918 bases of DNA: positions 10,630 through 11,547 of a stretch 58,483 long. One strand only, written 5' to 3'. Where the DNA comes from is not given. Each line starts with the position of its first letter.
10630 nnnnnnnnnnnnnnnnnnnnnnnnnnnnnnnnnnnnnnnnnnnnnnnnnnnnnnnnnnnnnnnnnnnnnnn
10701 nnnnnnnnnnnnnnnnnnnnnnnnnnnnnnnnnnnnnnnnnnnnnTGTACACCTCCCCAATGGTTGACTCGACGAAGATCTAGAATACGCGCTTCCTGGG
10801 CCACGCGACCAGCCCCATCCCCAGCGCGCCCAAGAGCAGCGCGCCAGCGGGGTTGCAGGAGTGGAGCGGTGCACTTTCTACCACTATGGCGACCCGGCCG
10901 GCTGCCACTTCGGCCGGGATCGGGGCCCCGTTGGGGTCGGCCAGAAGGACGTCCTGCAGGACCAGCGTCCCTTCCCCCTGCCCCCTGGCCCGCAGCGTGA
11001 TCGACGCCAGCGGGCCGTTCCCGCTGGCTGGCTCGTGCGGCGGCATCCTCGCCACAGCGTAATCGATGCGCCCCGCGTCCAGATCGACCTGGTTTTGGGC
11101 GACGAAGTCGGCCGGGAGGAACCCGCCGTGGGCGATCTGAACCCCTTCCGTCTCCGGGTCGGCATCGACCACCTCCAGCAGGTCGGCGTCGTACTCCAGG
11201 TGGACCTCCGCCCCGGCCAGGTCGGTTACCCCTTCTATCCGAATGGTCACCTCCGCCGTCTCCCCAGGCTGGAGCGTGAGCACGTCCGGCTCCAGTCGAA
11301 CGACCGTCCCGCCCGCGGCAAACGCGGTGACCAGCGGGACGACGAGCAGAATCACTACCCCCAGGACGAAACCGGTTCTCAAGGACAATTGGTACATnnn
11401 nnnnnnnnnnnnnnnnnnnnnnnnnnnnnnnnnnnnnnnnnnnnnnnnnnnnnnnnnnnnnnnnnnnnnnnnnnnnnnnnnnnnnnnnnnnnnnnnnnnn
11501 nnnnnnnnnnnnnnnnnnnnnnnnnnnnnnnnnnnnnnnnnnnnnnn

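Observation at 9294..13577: Four-gene cohesin/dockerin/LysM locus with no enzyme modules: a candidate self-assembling cell-surface scaffold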

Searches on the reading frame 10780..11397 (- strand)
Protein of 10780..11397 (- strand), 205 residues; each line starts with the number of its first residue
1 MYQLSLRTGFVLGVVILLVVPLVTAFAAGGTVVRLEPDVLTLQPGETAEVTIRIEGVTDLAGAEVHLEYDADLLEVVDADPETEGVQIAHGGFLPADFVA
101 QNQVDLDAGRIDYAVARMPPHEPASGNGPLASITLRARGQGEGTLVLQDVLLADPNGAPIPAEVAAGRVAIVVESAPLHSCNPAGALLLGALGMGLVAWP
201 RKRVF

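Call 3: search_protein_families(library=pfam, proteins=[window:10780-11397:-], max_evalue=1)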
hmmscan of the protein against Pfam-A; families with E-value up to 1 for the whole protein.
window:10780-11397:- (205 aa): 2 families
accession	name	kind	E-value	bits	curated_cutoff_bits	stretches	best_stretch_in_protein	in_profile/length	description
PF00963.24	Cohesin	-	1.1e-07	32.6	24.1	1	41-85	10-55/139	Cohesin domain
PF14016.12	DUF4232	-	0.014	16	27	1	39-89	63-109/129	Domain of unknown function (DUF4232)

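Call 4: search_protein_families(library=ncbifam, proteins=[window:10780-11397:-], max_evalue=1)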
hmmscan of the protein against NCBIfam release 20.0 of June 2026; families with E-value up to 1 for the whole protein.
window:10780-11397:- (205 aa): 0 families

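Call 71: search_solved_structures(query=A7, max_evalue=0.01)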
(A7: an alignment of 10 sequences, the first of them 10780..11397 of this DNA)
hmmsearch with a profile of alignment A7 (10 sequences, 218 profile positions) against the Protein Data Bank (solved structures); distinct sequences matched with E-value up to 0.01: 14.
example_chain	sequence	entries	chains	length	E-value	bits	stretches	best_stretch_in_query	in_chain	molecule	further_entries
3l8q_A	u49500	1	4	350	6.6e-08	35.5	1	47-149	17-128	Cellulosomal scaffoldin adaptor protein B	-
5g5d_A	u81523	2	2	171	2.8e-05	26.9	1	34-153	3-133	CELLULOSOME ANCHORING PROTEIN COHESIN REGION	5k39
1qzn_A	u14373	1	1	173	0.00021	24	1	47-149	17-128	cellulosomal scaffoldin adaptor protein B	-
3f2l_A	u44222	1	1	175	0.00023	23.9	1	47-149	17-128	Cellulosomal scaffoldin adaptor protein B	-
1zv9_A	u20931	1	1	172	0.00024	23.9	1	47-149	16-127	Cellulosomal scaffoldin adaptor protein B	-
3bwz_A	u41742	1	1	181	0.00026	23.7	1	47-149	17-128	Cellulosomal scaffoldin adaptor protein B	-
3kcp_B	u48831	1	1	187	0.00033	23.4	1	34-155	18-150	Cellulosome anchoring protein, cohesin region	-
2b59_A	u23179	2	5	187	0.00033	23.4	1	34-155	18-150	COG1196: Chromosome segregation ATPases | Scaffolding dockerin binding protein A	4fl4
2bm3_A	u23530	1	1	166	0.00039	23.2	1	47-155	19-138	SCAFFOLDING DOCKERIN BINDING PROTEIN A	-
5m0y_A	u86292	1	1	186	0.00051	22.8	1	34-155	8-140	Cellulosome anchoring protein cohesin region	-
6kg8_A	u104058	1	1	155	0.00073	22.3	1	33-180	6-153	Probably cellulosomal scaffolding protein, secreted cellulose-binding and cohesin domain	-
6kgc_A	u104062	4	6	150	0.002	20.8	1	34-179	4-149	Probably cellulosomal scaffolding protein, secreted cellulose-binding and cohesin domain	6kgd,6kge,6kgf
1g1k_A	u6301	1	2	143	0.0022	20.7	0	47-88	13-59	SCAFFOLDING PROTEIN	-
2vn5_A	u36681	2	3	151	0.0025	20.5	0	47-87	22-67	SCAFFOLDING PROTEIN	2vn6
